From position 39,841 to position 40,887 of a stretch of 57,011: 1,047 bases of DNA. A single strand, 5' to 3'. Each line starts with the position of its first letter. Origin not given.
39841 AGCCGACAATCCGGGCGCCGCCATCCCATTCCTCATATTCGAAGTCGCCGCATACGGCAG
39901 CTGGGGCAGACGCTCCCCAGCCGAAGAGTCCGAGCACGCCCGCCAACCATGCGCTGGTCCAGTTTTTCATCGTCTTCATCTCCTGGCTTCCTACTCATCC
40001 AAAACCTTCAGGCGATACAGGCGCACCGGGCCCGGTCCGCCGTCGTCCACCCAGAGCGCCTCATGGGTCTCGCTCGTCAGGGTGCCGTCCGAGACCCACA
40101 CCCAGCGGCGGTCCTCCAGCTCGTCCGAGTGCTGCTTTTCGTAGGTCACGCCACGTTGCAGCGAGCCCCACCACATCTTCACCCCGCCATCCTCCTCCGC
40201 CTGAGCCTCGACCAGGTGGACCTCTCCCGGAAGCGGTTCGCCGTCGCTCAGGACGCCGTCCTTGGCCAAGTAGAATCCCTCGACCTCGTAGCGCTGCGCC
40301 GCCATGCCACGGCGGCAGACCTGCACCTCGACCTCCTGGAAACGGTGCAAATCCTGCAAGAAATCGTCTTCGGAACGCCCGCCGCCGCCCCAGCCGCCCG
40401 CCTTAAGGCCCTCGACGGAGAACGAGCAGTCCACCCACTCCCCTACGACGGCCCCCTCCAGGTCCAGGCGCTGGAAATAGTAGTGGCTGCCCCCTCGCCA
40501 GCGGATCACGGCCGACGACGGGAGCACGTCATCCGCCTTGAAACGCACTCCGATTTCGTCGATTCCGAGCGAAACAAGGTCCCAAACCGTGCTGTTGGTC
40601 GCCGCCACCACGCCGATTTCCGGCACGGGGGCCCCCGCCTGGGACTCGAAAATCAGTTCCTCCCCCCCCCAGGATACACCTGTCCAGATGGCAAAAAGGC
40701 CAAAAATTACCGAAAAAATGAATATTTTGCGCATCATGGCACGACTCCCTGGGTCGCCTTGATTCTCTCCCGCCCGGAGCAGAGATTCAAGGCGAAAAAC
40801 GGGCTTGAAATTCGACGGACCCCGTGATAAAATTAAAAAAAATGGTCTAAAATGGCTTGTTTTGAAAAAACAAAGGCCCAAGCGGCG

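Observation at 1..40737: Three-gene locus of secreted proteins (248 aa, 11,188 aa, >=2,132 aa) as a candidate undescribed cell-surface system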

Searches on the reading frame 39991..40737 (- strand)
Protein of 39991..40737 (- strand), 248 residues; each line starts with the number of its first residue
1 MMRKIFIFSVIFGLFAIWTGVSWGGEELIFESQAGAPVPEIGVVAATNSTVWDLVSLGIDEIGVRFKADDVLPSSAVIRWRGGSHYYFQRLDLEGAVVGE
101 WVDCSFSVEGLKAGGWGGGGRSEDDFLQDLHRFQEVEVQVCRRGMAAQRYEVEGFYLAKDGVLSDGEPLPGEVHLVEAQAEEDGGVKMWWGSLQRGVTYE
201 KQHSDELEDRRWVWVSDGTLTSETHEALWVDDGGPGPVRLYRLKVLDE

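Call 6: search_protein_families(library=pfam, proteins=[window:39991-40737:-], max_evalue=0.01)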
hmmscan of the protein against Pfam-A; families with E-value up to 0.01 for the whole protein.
window:39991-40737:- (248 aa): 0 families

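Call 10: find_homologous_proteins(query=window:39991-40737:-, max_evalue=0.001)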
Query window:39991-40737:- (248 aa): 1 proteins with E <= 0.001 among 899 candidates.
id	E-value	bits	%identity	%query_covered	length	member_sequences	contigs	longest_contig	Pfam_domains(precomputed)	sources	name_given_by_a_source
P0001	3.0e-164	563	100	100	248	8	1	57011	-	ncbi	-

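Call 11: find_encoding_contigs(protein=window:39991-40737:-, flank=10000)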
Protein window:39991-40737:- (248 aa): no gene with exactly this product is on record in the collection.

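Call 14: find_encoding_contigs(protein=P0002, flank=10000)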
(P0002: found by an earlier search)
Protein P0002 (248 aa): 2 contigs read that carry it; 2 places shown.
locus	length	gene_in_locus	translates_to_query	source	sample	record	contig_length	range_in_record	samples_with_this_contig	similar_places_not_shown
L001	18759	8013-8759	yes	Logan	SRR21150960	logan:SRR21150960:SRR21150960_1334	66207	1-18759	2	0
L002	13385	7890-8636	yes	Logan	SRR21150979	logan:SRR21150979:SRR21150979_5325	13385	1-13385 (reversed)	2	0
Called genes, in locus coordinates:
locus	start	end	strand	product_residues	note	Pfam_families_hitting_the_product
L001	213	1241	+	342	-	PF06723:MreB_Mbl, PF00022:Actin (faint), PF00012:HSP70, PF11104:PilM_2 (faint), PF14450:FtsA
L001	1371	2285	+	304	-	PF04085:MreC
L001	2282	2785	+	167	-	PF04093:MreD (weak)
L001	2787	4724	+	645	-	PF03717:PBP_dimer, PF00905:Transpeptidase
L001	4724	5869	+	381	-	PF01098:FTSW_RODA_SPOVE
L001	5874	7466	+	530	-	PF10150:RNase_E_G, PF20833:RNase_E_G_Thio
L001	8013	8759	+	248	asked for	-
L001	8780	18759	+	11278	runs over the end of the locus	-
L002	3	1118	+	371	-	?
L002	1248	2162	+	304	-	PF04085:MreC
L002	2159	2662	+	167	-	PF04093:MreD (weak)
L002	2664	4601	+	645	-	PF03717:PBP_dimer, PF00905:Transpeptidase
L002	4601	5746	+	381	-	PF01098:FTSW_RODA_SPOVE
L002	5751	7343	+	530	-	PF10150:RNase_E_G, PF20833:RNase_E_G_Thio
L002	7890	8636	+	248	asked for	-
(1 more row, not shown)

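Call 15: find_encoding_contigs(protein=P0005, flank=10000)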
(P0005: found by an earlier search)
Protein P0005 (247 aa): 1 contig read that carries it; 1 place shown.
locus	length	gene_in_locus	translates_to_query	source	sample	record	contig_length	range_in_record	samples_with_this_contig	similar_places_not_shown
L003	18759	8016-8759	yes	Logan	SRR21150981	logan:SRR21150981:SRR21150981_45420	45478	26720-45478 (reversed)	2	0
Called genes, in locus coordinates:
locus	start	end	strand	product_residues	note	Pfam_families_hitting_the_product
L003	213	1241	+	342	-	PF06723:MreB_Mbl, PF00022:Actin (faint), PF00012:HSP70, PF11104:PilM_2 (faint), PF14450:FtsA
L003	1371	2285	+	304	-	PF04085:MreC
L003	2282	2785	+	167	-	PF04093:MreD (weak)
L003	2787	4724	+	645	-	PF03717:PBP_dimer, PF00905:Transpeptidase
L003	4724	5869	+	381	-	PF01098:FTSW_RODA_SPOVE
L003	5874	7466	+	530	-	PF10150:RNase_E_G, PF20833:RNase_E_G_Thio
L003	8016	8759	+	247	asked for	-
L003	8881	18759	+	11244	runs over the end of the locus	-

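Call 19: search_protein_representatives(protein=window:39991-40737:-)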
Query: 248 residues. Proteins with E-value up to 0.001 (for the whole library): 78; up to 1e-10: 20; up to 1e-30: 3. The best 78 are listed.
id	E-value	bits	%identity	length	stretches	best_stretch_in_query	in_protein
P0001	9.6e-165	563.1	100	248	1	1-248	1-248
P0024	3.0e-77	276.2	77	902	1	1-163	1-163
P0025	8.4e-46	173.1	45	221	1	42-245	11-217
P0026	2.1e-28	116.1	49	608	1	22-158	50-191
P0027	2.1e-27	112.8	37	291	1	24-245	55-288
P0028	1.2e-17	80.8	39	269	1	37-244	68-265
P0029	8.8e-16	74.7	37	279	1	36-244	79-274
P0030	9.1e-16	74.6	31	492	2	20-164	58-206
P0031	7.9e-15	71.6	37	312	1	33-158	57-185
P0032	1.5e-14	70.7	37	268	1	30-230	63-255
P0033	8.3e-13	64.9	33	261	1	27-218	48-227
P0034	8.9e-13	64.8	31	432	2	26-159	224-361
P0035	9.6e-13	64.7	31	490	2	23-159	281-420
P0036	1.0e-12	64.7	31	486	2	17-223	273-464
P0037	2.8e-12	63.2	28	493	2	44-160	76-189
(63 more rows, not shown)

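Call 23: search_protein_families(library=pfam, alignment_id=A1, max_evalue=0.01)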
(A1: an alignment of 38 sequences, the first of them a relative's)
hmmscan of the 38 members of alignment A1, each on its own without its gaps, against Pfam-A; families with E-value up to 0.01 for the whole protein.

A. member 1, P0001 (248 aa): 0 families

B. families by the number of members that match (of 38 scanned): 1 family
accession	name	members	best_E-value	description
PF13385.13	Laminin_G_3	1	0.0045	Concanavalin A-like lectin/glucanases superfamily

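Call 25: find_encoding_contigs(protein=P0025, flank=10000, max_places=4)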
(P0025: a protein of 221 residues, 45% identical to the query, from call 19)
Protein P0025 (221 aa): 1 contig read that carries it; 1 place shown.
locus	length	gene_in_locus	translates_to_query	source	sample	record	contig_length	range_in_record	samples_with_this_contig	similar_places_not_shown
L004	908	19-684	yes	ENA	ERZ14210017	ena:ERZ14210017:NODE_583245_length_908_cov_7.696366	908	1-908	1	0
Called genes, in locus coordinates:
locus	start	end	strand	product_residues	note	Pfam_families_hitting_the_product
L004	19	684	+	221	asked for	-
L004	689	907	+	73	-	?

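Call 26: find_encoding_contigs(protein=P0027, flank=10000, max_places=4)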
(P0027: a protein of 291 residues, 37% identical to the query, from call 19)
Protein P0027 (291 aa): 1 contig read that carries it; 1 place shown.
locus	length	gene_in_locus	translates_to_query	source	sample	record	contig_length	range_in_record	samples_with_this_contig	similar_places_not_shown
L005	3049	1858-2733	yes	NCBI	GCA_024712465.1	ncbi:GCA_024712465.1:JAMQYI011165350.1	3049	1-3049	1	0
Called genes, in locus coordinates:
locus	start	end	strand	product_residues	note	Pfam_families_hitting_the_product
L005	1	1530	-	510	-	?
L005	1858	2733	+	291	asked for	-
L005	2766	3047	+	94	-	?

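Call 27: find_encoding_contigs(protein=P0028, flank=10000, max_places=4)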
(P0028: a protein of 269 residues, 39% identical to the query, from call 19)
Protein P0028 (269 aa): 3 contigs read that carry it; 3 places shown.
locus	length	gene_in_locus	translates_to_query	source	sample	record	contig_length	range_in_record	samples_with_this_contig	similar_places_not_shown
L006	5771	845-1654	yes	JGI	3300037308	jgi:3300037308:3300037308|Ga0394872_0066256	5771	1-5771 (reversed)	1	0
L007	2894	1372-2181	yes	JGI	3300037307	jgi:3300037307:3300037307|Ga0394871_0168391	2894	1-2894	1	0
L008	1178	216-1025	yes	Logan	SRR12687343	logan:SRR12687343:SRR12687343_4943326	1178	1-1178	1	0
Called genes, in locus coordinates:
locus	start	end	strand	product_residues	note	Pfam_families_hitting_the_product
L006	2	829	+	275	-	?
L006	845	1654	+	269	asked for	-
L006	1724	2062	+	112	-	-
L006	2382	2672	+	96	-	PF05973:Gp49 (weak)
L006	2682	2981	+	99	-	PF21716:dnstrm_HI1420, PF01381:HTH_3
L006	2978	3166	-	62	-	-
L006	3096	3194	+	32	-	-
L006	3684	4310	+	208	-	PF07929:PRiA4_ORF3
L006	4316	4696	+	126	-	-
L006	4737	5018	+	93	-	-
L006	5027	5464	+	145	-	-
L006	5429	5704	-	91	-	-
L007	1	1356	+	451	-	?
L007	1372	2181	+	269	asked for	-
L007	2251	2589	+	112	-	-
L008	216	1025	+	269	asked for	-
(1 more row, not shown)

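Call 33: find_related_loci(query=A3, collection=genome_contigs, flank=10000)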
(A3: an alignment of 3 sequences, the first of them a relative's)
Query A3 (248 aa) in genome_contigs; peptide patterns used: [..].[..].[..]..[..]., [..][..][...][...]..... (x = any residue, [..] = any of these).
52 stretches matched a pattern, but none encodes a relative of the query by tblastn (E <= 1e-3).

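Call 42: search_protein_families(library=ncbifam, proteins=[window:39991-40737:-], max_evalue=0.01)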
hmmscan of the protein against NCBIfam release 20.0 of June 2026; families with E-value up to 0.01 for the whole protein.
window:39991-40737:- (248 aa): 0 families

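Call 47: search_solved_structures(query=A1, max_evalue=1)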
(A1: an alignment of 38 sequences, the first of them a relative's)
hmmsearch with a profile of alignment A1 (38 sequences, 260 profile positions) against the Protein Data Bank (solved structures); distinct sequences matched with E-value up to 1: 2.
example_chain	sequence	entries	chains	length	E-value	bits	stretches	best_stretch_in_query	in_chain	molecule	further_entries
3ay5_A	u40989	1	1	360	0.03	16.9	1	13-68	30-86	Cyclin-D1-binding protein 1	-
8odx_A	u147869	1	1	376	0.66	12.5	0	191-240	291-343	Interleukin-12 receptor subunit beta-1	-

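Call 55: predict_structure(alignment_id=A1)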
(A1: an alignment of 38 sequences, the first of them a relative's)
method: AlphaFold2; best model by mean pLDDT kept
length: 248 residues; sequences in the alignment: 38
mean_pLDDT: 83.9   pTM: 0.61
mean pLDDT of the five models: 83.9, 83.6, 83.4, 83.1, 81.8
residues with pLDDT >= 90: 131; 70-90: 71; 50-70: 29; < 50: 17
segments of 3 or more residues with pLDDT < 50: 20-24, 163-171
pLDDT, mean of each block of 10 residues (from residue 1): 60 52 68 92 85 88 94 97 96 96 95 92 96 95 96 84 44 65 87 86 88 91 90 77 83
secondary structure, 60 per line:
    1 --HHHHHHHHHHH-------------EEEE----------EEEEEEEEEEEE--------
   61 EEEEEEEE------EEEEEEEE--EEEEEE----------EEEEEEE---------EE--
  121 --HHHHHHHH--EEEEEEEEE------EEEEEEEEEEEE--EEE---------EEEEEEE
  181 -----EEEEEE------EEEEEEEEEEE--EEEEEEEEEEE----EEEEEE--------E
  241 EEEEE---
elements in order: H3-13 E27-30 E41-52 E61-68 E75-82 E85-90 E101-107 H123-130 E133-141 E148-159 E162-164 E174-180 E186-191 E198-208 E211-221 E226-231 E240-245

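Call 58: fold_search(model_id=the predicted structure, library=pdb)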
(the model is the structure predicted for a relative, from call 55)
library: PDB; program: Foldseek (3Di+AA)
matches with E <= 10: 1166; with E <= 0.001: 2
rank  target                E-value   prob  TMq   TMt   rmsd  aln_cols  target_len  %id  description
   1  5z06_A                7.0e-05  1.00  0.35  0.15  13.6       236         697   15  Crystal structure of beta-1,2-glucanase from Parabacteroides distasonis (released 2018-05-30)
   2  5z06_B                1.3e-04  1.00  0.29  0.12  14.6       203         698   16  Crystal structure of beta-1,2-glucanase from Parabacteroides distasonis (released 2018-05-30)
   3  2w91                  1.8e-03  0.93  0.27  0.12  14.8       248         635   12  Structure of a Streptococcus pneumoniae family 85 glycoside hydrolase, Endo-D. (released 2009-01-27)
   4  3gdb                  1.9e-03  0.91  0.26  0.12  14.4       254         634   11  Crystal structure of Spr0440 glycoside hydrolase domain, Endo-D from Streptococcus pneumoniae R6 (released 2009-03-17)
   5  2vtf_A                2.8e-03  0.95  0.26  0.12  12.1       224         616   10  X-ray crystal structure of the Endo-beta-N-acetylglucosaminidase from Arthrobacter protophormiae E173Q mutant reveals  (released 2009-03-31)
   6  8xbs_A                4.2e-03  0.87  0.27  0.12  15.3       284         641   11  C. elegans apo-SID1 structure (released 2024-06-05)
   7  2vtf_B                6.1e-03  0.95  0.24  0.11  11.9       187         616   12  X-ray crystal structure of the Endo-beta-N-acetylglucosaminidase from Arthrobacter protophormiae E173Q mutant reveals  (released 2009-03-31)
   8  3fha_C                6.8e-03  0.98  0.25  0.12  12.7       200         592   10  Structure of endo-beta-N-acetylglucosaminidase A (released 2009-04-28)
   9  4h3w_B                6.8e-03  0.41  0.19  0.16  18.3       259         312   10  Crystal structure of a putative secreted protein (BDI_1231) from Parabacteroides distasonis ATCC 8503 at 2.00 A resolu (released 2012-11-14)
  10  6fhj                  7.2e-03  0.89  0.29  0.09  14.6       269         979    8  Structural dynamics and catalytic properties of a multi-modular xanthanase, native. (released 2018-08-29)
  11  4nn7_C                8.0e-03  0.72  0.18  0.24  13.3       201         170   19  Cytokine receptor complex - Crystal form 2 (released 2014-03-19)
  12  3fha_A                9.4e-03  0.91  0.25  0.12  12.0       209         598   10  Structure of endo-beta-N-acetylglucosaminidase A (released 2009-04-28)
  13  8hip_A                9.9e-03  0.69  0.24  0.11  12.2       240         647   10  dsRNA transporter (released 2023-11-29)
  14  8woq_A                1.0e-02  0.60  0.24  0.13  11.5       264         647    9  Cryo-EM structure of human SIDT1 protein with C1 symmetry at neutral pH (released 2024-03-20)
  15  7vnn_A                1.0e-02  0.23  0.15  0.08  23.3       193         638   11  Complex structure of Clostridioides difficile enzymatic component (CDTa) and binding component (CDTb) pore with long s (released 2022-10-26)
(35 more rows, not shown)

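Call 99: search_protein_families(library=padloc, proteins=[window:39991-40737:-], max_evalue=0.001)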
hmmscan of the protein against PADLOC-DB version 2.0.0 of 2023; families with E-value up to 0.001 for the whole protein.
window:39991-40737:- (248 aa): 0 families
